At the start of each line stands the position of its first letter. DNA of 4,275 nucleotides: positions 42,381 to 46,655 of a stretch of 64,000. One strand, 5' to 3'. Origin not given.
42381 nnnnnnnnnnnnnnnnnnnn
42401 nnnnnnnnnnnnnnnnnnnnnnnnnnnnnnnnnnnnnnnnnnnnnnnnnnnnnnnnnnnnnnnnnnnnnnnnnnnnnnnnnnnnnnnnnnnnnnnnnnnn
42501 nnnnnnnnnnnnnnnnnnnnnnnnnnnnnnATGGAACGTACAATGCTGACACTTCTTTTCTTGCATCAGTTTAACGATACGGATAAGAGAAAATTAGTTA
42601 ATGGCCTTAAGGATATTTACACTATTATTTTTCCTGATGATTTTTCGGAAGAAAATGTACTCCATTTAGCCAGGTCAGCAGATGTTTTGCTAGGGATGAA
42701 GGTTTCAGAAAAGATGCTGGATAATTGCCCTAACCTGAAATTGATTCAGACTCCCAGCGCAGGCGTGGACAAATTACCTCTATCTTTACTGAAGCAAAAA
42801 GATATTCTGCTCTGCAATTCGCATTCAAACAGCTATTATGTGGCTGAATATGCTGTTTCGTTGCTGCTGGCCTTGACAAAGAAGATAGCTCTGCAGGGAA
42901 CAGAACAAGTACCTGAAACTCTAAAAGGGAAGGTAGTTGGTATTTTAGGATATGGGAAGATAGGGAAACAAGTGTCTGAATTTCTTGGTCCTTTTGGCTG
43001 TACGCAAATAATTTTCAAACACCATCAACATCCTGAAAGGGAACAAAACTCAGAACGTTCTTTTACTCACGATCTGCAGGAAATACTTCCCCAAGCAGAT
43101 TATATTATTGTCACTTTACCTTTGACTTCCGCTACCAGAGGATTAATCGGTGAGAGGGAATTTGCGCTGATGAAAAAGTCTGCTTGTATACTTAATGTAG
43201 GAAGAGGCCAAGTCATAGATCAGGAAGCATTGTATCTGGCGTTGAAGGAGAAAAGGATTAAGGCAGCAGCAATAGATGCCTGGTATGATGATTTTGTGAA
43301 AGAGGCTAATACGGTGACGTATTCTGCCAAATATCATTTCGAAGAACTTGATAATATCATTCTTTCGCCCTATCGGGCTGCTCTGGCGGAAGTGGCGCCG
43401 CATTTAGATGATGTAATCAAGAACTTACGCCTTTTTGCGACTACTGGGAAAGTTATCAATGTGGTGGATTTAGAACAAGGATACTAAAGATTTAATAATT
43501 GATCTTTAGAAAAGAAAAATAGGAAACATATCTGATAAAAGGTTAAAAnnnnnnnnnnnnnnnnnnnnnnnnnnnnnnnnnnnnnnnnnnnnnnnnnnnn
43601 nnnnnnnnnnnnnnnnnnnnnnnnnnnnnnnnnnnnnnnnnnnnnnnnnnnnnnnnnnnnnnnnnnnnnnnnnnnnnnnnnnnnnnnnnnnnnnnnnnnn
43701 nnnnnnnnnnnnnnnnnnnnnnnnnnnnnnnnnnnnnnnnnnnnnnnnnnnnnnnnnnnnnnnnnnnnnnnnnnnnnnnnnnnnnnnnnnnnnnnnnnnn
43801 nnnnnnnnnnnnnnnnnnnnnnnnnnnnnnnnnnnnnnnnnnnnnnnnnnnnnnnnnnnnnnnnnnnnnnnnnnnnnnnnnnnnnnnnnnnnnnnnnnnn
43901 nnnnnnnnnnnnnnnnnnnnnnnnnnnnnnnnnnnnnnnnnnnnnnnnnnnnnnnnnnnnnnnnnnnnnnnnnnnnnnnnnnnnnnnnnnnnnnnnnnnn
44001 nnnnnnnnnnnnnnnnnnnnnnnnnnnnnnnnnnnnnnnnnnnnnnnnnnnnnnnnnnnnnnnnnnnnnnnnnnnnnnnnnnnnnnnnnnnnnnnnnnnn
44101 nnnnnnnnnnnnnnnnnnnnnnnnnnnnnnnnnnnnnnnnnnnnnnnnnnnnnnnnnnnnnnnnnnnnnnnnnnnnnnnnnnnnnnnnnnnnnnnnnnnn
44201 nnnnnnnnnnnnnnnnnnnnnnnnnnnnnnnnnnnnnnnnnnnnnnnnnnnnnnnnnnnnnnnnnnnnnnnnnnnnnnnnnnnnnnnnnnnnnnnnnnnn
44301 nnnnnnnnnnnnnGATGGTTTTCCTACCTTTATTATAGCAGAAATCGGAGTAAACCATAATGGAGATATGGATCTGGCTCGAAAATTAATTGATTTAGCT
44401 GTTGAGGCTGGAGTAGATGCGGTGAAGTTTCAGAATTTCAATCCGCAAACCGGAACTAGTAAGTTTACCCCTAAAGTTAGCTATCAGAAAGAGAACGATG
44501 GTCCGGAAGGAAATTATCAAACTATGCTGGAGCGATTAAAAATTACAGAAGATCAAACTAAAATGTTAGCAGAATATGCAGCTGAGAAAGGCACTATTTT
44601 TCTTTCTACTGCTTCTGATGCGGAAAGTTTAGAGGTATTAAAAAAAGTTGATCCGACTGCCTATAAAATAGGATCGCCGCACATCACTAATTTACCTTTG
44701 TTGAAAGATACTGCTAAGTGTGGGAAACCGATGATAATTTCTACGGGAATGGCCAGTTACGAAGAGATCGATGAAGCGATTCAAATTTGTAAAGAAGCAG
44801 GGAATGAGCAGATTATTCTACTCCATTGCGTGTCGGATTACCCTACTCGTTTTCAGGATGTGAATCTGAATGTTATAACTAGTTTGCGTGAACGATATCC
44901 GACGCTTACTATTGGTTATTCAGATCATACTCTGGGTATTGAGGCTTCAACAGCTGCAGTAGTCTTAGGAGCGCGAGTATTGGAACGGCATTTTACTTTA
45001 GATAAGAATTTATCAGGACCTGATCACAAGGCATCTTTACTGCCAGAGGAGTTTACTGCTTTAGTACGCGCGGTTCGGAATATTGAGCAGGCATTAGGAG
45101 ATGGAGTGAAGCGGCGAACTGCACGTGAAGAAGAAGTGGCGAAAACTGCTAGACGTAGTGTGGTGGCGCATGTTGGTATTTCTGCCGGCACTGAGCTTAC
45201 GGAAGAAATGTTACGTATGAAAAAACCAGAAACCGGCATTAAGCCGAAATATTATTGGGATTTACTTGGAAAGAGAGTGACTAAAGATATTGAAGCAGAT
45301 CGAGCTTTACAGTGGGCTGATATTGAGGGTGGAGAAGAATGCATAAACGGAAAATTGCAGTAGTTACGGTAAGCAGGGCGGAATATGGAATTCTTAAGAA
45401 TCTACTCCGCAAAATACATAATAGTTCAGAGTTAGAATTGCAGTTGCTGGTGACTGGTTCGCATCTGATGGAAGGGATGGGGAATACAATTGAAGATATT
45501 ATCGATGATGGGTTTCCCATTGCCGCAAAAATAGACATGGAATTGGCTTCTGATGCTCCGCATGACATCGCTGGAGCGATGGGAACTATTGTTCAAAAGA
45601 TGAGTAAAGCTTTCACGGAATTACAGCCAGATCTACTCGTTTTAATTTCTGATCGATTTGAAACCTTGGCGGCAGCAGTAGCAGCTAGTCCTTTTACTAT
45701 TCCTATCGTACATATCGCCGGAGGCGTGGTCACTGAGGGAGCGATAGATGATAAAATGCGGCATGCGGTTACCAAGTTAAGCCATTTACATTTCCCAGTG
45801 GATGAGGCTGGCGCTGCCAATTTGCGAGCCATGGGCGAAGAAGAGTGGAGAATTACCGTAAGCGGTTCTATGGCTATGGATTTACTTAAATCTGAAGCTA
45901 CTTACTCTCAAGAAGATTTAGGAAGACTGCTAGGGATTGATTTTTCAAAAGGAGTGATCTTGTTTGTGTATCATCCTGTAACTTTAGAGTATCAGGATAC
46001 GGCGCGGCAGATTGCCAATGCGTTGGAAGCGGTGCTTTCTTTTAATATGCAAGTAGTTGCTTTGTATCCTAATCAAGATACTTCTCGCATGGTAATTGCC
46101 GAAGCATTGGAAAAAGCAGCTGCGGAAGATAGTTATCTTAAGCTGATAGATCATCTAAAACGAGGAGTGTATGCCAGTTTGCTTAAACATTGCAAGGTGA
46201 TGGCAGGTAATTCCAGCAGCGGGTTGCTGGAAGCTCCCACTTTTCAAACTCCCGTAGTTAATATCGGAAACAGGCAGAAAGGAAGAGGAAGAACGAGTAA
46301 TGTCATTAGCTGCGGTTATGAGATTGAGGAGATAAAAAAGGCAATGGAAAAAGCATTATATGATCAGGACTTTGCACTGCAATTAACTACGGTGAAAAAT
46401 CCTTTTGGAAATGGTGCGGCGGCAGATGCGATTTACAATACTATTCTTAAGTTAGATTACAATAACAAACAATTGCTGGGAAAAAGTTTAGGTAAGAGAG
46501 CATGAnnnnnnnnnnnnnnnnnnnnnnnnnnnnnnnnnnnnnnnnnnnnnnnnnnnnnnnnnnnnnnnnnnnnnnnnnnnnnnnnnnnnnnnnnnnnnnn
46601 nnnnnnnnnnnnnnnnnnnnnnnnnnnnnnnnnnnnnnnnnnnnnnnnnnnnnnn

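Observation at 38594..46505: Acetamidino-nonulosonic acid module with two gene fusions (HisF-HisH; NeuA-NeuB)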

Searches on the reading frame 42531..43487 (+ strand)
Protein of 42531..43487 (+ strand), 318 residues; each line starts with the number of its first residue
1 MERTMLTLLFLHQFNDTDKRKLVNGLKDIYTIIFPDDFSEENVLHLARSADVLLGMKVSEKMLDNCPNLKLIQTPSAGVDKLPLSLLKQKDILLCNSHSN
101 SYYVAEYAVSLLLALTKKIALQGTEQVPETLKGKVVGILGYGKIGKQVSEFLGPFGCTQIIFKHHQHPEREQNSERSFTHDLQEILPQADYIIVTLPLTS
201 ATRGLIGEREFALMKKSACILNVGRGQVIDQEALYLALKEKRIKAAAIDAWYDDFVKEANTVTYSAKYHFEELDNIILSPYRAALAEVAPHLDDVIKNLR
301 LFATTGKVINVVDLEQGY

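Call 3: search_protein_families(library=pfam, proteins=[window:42531-43487:+])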
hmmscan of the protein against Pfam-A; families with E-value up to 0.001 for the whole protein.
window:42531-43487:+ (318 aa): 4 families
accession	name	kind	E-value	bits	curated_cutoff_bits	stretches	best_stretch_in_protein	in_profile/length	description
PF02826.25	2-Hacid_dh_C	-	1.6e-39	135.6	25.1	1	126-282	29-177/178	D-isomer specific 2-hydroxyacid dehydrogenase, NAD binding domain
PF00389.36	2-Hacid_dh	-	1e-13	51.5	24.6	1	26-251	15-103/134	D-isomer specific 2-hydroxyacid dehydrogenase, catalytic domain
PF00670.27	AdoHcyase_NAD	-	1.1e-05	26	27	1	131-245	21-133/162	S-adenosyl-L-homocysteine hydrolase, NAD binding domain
PF07991.19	KARI_N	-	0.001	19.1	20.6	0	131-199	2-71/165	Acetohydroxy acid isomeroreductase, NADPH-binding domain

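Call 4: search_protein_families(library=ncbifam, proteins=[window:42531-43487:+])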
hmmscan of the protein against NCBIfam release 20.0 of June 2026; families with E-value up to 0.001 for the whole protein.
window:42531-43487:+ (318 aa): 22 families
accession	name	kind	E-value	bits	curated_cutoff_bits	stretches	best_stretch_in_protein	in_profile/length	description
TIGR01327.1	PGDH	equivalog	1.2e-35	123.4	454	1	36-284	27-280/525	phosphoglycerate dehydrogenase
NF005069.0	PRK06487.1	equivalog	2.5e-33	115.5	448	2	130-262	148-274/320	2-hydroxyacid dehydrogenase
NF009714.1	PRK13243.1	equivalog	3.9e-32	111.9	455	1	130-286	147-294/332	glyoxylate reductase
NF005027.0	PRK06436.1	equivalog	2.8e-31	108.8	261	1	68-313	49-289/303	2-hydroxyacid dehydrogenase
NF006263.0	PRK08410.1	equivalog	4.6e-31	108.4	389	1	36-304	29-308/311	D-2-hydroxyacid dehydrogenase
NF008759.0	PRK11790.1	equivalog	1.1e-29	103.4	404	1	57-284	65-296/410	phosphoglycerate dehydrogenase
NF041369.1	Dhydh_Halo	equivalog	2.3e-29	102.6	400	1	48-287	39-277/305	D-2-hydroxyacid dehydrogenase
NF011938.0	PRK15409.1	equivalog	1.7e-28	99.6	492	1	44-253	40-265/324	glyoxylate/hydroxypyruvate reductase GhrB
NF005387.0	PRK06932.1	equivalog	6.6e-27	94.3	492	1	39-305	34-312/314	2-hydroxyacid dehydrogenase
NF005750.0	PRK07574.1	equivalog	9.5e-26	90.7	329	1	59-253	105-313/386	NAD-dependent formate dehydrogenase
NF001309.0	PRK00257.1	equivalog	1.1e-23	83.9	434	1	49-252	37-235/379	4-phosphoerythronate dehydrogenase PdxB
NF000492.1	vanH_gen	exception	2e-23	83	540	1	33-289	27-295/312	D-lactate dehydrogenase VanH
NF006374.0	PRK08605.1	subfamily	2.4e-18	66.3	356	1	69-283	70-300/332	D-lactate dehydrogenase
NF000004.1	vanH-D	exception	2.9e-18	66.1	550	1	68-283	72-295/323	D-lactate dehydrogenase VanH-D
NF000371.1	vanH_Agroup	exception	2.4e-16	59.8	700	1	69-289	72-300/322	VanH-A/VanH-Pt family D-lactate dehydrogenase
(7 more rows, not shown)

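Call 53: search_solved_structures(query=window:42531-43484:+, max_evalue=1e-20)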
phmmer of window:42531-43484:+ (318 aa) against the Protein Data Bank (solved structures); distinct sequences matched with E-value up to 1e-20: 11.
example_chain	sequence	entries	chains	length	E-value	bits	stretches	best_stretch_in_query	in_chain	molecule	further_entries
1wwk_A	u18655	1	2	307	3.1e-31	111.9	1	21-284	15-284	phosphoglycerate dehydrogenase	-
9m0t_A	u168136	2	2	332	2.7e-26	95.7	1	55-280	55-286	Probable 2-ketogluconate reductase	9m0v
1qp8_A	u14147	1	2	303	6.9e-25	91.1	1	53-311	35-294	FORMATE DEHYDROGENASE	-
3kb6_A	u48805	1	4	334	6.5e-24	87.9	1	24-259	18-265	D-lactate dehydrogenase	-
2d0i_A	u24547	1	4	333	8.5e-24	87.5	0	129-286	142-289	dehydrogenase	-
6bii_A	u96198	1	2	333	1.2e-23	87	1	53-284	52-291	Glyoxylate reductase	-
5aov_A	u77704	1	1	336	1.9e-23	86.3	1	40-289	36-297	GLYOXYLATE REDUCTASE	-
2h1s_A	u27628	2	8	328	3.7e-23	85.4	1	53-250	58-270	Glyoxylate reductase/hydroxypyruvate reductase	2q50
2gcg_A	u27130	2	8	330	3.8e-23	85.4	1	53-250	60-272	Glyoxylate reductase/hydroxypyruvate reductase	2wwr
2dbq_A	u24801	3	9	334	6.2e-23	84.7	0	131-285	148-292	Glyoxylate reductase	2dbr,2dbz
3gvx_A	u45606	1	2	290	8.7e-22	80.9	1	69-254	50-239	Glycerate dehydrogenase related protein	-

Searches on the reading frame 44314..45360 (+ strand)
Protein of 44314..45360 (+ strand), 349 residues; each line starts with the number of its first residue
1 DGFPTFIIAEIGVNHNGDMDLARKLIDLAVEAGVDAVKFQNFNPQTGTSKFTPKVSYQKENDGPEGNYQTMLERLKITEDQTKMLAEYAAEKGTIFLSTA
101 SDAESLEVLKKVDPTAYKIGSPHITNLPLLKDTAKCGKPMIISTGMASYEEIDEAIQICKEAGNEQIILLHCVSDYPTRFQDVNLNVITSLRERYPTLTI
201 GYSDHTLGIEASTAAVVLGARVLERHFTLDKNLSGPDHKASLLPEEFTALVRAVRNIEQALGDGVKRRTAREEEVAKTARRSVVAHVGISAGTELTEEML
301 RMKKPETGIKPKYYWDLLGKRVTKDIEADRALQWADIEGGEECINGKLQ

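Call 58: search_solved_structures(query=window:44314-45360:+, max_evalue=1e-20, show_alignments=5)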
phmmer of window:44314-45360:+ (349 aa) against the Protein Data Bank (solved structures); distinct sequences matched with E-value up to 1e-20: 8.
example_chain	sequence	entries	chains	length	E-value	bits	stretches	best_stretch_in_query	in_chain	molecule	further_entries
1vli_A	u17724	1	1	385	8.8e-62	212.8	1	3-337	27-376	Spore coat polysaccharide biosynthesis protein spsE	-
8h2c_A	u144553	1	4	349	3.8e-59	204.1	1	5-337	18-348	Pseudaminic acid synthase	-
4ipj_A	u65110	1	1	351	1.1e-51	179.7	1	6-338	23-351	Polysialic acid capsule biosynthesis protein SiaC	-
1xuu_A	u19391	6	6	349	2.7e-51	178.3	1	6-338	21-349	polysialic acid capsule biosynthesis protein SiaC | N-acetylneuraminate synthase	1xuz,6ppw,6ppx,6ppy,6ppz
2wqp_A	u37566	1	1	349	2.7e-51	178.3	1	6-338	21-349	POLYSIALIC ACID CAPSULE BIOSYNTHESIS PROTEIN SIAC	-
4ipi_A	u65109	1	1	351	7.2e-51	176.9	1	6-338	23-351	Polysialic acid capsule biosynthesis protein SiaC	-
6ncs_A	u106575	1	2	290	4.6e-45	157.8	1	4-275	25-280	N-acetylneuraminic acid (Sialic acid) synthetase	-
3g8r_A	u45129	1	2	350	3.9e-24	89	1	67-338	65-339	Probable spore coat polysaccharide biosynthesis protein E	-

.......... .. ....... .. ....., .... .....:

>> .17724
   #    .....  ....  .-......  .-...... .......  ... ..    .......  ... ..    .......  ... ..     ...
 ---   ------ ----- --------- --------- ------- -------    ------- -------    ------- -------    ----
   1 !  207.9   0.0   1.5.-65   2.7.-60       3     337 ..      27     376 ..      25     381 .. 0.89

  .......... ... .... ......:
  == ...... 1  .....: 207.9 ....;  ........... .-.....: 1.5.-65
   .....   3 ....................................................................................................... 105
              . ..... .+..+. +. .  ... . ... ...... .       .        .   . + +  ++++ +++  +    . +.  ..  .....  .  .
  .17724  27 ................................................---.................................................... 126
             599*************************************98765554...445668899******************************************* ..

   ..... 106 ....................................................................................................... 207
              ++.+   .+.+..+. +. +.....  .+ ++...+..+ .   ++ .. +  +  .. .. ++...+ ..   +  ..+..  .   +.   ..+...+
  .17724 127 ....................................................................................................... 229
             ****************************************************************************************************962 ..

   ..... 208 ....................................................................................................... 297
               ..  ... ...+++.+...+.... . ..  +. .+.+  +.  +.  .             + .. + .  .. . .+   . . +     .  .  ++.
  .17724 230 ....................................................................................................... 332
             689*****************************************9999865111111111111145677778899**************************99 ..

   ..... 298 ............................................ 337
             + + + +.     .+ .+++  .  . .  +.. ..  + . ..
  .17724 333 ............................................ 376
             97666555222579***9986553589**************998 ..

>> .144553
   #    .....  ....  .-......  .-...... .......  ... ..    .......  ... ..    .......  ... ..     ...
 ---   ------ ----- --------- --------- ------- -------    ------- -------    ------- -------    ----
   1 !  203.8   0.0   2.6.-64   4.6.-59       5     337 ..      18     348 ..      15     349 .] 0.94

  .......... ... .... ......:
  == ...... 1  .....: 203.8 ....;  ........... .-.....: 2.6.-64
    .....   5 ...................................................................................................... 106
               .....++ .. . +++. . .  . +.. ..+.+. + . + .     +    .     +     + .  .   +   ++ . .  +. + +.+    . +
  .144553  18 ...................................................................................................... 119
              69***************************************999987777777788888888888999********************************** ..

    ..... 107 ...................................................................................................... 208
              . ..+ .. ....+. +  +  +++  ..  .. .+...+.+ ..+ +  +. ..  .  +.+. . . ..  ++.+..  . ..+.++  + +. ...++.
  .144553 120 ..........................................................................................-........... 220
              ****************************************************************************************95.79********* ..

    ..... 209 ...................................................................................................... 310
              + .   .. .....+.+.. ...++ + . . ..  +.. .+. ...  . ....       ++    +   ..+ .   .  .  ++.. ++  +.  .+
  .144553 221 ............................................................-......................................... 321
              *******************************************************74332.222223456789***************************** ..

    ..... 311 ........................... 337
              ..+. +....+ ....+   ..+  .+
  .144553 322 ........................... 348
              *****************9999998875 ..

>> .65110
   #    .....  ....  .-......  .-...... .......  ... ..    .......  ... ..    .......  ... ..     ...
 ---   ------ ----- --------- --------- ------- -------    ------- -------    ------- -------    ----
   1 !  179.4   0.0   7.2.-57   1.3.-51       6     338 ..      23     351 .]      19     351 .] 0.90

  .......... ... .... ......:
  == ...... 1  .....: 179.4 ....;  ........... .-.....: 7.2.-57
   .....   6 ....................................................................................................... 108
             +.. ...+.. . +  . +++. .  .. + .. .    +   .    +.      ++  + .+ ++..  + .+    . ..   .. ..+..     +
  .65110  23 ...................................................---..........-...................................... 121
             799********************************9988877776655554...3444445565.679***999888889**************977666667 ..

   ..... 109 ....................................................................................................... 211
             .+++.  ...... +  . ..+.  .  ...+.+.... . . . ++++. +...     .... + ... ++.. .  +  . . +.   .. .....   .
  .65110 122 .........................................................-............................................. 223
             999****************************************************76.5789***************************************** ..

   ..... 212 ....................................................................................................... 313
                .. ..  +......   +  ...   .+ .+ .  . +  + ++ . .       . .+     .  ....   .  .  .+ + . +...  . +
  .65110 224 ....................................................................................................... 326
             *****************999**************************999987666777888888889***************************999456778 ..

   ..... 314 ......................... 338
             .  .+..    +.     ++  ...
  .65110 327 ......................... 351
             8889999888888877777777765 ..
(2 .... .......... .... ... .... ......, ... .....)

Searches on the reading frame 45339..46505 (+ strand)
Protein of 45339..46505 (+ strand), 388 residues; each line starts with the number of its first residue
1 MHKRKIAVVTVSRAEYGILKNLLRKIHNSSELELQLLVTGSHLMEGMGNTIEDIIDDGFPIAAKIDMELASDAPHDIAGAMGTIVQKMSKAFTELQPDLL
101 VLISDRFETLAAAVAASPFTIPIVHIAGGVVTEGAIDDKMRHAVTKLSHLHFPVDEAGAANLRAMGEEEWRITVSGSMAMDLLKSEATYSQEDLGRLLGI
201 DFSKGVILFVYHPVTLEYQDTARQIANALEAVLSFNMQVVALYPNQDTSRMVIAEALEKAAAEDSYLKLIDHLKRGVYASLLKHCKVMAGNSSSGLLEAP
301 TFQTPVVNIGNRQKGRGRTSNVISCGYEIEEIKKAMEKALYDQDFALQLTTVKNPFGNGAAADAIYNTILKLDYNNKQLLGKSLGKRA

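Call 3: search_protein_families(library=pfam, proteins=[window:45339-46505:+])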
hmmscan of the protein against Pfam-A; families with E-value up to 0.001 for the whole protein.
window:45339-46505:+ (388 aa): 1 family
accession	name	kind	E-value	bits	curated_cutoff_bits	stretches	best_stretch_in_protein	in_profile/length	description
PF02350.25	Epimerase_2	-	3.7e-78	263.3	30.6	1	25-369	2-346/347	UDP-N-acetylglucosamine 2-epimerase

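Call 4: search_protein_families(library=ncbifam, proteins=[window:45339-46505:+])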
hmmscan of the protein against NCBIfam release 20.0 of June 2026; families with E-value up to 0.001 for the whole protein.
window:45339-46505:+ (388 aa): 2 families
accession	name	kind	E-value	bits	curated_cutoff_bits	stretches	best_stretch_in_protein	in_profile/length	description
TIGR03568.1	NeuC_NnaA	equivalog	1.1e-125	419.3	235.9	1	4-369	1-365/365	UDP-N-acetylglucosamine 2-epimerase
TIGR00236.1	wecB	equivalog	1.3e-28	100.2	210.15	1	5-370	2-363/366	non-hydrolyzing UDP-N-acetylglucosamine 2-epimerase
